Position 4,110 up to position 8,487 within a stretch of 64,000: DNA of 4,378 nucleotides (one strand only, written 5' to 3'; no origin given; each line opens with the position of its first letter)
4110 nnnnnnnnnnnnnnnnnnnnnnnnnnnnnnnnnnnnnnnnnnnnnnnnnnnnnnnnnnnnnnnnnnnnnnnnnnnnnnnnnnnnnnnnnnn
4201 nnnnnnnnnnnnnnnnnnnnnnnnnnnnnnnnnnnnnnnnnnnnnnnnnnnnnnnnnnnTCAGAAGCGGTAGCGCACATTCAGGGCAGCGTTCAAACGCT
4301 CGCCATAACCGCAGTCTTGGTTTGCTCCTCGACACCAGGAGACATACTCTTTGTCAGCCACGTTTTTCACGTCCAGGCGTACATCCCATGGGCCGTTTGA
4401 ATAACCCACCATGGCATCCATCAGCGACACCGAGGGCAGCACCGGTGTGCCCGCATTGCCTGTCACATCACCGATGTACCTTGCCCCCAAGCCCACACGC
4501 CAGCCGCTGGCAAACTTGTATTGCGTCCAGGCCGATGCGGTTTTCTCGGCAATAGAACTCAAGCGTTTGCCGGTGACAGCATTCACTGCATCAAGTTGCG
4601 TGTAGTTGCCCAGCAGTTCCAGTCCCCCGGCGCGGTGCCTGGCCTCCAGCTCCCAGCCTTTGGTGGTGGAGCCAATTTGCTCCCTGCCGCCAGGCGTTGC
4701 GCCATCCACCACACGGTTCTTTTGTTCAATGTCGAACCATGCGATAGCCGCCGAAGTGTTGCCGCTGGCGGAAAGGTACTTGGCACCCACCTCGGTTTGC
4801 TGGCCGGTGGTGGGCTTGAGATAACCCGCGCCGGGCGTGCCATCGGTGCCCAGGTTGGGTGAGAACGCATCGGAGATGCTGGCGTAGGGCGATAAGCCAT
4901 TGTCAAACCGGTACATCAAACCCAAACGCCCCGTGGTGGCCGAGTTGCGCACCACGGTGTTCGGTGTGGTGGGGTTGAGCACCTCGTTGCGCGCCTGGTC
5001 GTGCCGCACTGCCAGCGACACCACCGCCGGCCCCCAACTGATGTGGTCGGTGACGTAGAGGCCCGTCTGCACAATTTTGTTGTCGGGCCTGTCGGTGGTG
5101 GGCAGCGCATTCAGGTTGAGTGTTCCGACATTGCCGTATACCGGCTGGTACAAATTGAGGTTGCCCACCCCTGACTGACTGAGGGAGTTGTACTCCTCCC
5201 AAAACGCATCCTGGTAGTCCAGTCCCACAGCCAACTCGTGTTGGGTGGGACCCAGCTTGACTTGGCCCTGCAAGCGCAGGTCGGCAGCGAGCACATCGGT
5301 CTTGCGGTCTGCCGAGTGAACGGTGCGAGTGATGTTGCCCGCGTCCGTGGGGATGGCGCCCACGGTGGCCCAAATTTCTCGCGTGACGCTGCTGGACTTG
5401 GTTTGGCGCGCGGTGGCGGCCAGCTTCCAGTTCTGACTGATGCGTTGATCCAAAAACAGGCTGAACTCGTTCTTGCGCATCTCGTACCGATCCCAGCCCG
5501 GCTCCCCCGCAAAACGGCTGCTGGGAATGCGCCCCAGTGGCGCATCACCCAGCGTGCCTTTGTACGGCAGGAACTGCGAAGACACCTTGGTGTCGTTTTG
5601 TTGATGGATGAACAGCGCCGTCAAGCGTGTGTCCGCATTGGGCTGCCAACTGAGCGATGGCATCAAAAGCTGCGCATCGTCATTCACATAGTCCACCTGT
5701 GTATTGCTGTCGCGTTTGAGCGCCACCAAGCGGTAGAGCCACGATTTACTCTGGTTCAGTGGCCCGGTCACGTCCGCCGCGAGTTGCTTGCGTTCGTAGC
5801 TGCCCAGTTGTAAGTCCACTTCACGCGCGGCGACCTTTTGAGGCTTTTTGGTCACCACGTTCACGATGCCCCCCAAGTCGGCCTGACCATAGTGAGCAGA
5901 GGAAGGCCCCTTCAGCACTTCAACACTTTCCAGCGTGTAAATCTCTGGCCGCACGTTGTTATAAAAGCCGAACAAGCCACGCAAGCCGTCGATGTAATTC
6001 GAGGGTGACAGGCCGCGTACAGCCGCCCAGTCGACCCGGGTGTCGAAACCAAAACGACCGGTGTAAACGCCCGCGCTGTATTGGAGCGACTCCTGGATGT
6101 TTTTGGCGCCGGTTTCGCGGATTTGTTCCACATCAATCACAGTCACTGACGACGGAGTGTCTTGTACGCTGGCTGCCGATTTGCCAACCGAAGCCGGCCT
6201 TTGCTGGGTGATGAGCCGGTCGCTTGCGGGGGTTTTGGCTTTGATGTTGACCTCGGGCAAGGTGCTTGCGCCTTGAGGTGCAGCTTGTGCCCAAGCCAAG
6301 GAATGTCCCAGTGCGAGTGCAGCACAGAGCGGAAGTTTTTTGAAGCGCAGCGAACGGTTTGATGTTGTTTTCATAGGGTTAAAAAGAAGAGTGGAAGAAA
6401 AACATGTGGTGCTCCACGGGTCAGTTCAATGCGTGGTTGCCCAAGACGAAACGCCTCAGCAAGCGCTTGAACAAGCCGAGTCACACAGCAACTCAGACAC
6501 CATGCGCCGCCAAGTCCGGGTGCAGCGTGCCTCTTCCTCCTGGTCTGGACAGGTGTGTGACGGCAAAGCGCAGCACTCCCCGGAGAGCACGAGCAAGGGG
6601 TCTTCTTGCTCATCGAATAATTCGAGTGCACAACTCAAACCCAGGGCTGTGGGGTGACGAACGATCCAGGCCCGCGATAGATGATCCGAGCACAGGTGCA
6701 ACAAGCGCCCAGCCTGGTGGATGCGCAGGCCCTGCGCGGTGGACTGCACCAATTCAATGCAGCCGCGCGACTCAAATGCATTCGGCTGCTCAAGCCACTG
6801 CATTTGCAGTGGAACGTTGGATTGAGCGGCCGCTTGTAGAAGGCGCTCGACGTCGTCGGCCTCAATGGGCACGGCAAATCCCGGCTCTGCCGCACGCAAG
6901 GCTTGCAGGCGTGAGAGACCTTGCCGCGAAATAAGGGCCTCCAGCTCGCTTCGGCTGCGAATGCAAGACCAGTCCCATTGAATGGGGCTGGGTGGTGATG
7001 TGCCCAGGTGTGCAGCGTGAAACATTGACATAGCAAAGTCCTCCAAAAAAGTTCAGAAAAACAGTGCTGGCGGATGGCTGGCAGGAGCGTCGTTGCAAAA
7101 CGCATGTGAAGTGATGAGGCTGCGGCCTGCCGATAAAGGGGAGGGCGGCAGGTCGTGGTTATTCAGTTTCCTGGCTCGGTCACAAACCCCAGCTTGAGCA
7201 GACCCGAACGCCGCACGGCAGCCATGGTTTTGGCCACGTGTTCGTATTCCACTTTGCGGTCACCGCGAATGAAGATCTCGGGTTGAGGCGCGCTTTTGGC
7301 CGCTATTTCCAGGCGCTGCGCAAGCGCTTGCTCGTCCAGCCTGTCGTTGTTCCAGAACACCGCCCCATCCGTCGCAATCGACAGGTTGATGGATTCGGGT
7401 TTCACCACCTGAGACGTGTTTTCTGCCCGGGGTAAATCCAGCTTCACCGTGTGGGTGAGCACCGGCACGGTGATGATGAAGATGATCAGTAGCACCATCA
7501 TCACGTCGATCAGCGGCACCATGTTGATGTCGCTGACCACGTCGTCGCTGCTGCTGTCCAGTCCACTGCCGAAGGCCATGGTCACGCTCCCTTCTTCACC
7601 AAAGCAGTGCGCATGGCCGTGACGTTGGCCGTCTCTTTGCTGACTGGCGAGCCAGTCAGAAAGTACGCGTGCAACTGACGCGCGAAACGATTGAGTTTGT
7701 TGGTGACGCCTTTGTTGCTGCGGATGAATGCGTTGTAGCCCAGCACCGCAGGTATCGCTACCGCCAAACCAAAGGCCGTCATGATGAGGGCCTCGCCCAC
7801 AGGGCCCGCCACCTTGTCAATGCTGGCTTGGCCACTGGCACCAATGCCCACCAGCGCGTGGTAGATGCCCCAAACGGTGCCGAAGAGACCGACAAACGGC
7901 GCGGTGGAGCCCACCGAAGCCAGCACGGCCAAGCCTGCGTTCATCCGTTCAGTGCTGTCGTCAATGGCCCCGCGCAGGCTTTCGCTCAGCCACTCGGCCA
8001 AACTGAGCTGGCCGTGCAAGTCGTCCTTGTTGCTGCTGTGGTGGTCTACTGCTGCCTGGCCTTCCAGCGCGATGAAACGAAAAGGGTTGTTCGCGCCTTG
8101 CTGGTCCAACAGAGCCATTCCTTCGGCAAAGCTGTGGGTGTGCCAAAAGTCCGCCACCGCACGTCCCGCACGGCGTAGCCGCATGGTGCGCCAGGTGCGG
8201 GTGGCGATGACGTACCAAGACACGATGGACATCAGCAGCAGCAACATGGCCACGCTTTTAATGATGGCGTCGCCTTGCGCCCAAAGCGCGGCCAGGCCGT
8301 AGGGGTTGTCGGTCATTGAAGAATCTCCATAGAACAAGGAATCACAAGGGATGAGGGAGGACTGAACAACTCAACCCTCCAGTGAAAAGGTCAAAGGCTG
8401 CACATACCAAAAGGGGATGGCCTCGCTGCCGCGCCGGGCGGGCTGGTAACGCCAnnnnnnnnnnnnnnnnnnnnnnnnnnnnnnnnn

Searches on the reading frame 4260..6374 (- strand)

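Call 16: search_protein_families(library=pfam, proteins=[window:4260-6374:-])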
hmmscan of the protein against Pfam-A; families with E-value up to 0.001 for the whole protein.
window:4260-6374:- (704 aa): 2 families
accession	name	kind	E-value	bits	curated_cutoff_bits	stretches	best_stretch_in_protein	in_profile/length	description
PF00593.30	TonB_dep_Rec_b-barrel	-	3.9e-49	169.1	27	1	243-672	2-436/436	TonB dependent receptor-like, beta-barrel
PF07715.20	Plug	-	3.4e-20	73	23.9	1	70-170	2-107/107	TonB-dependent Receptor Plug Domain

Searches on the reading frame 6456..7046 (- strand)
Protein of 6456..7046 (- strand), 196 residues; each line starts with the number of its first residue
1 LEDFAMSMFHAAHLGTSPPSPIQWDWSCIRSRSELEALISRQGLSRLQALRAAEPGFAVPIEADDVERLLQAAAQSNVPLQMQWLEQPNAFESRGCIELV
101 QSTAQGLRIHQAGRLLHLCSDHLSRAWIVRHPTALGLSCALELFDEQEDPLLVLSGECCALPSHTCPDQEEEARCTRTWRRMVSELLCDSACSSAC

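Call 16: search_protein_families(library=pfam, proteins=[window:6456-7046:-])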
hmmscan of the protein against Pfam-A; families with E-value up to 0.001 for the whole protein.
window:6456-7046:- (196 aa): 2 families
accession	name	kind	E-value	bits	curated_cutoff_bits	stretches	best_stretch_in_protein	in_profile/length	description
PF05171.18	HemS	-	1.3e-11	45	24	1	43-149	1-105/128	Haemin-degrading HemS.ChuX domain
PF06228.19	ChuX_HutX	-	2.2e-05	24.8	25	1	41-147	3-110/134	Haem utilisation ChuX/HutX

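Call 75: search_protein_families(library=pfam, proteins=[window:6456-7046:-], max_evalue=0.01)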
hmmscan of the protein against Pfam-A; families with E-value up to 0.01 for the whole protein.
window:6456-7046:- (196 aa): 2 families
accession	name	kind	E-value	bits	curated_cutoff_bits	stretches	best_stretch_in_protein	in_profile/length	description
PF05171.18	HemS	-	1.3e-11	45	24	1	43-149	1-105/128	Haemin-degrading HemS.ChuX domain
PF06228.19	ChuX_HutX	-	2.2e-05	24.8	25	1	41-147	3-110/134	Haem utilisation ChuX/HutX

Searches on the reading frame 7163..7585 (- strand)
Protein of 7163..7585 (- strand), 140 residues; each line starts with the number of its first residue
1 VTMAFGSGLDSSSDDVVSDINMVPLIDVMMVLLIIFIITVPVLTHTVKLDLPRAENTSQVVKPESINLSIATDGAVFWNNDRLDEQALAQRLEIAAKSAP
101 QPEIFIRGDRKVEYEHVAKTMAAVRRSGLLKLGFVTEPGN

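Call 16: search_protein_families(library=pfam, proteins=[window:7163-7585:-])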
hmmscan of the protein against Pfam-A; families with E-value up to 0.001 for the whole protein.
window:7163-7585:- (140 aa): 1 family
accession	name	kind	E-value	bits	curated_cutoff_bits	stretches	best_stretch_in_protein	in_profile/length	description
PF02472.21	ExbD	-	2.8e-33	115.1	25.4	1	18-138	6-127/128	Biopolymer transport protein ExbD/TolR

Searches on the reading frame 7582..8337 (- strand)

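Call 16: search_protein_families(library=pfam, proteins=[window:7582-8337:-])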
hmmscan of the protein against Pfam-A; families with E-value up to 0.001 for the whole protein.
window:7582-8337:- (251 aa): 1 family
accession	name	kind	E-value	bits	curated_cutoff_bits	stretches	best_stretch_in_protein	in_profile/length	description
PF01618.21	MotA_ExbB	-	6.5e-32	110.4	22.9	1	114-215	24-125/127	MotA/TolQ/ExbB proton channel family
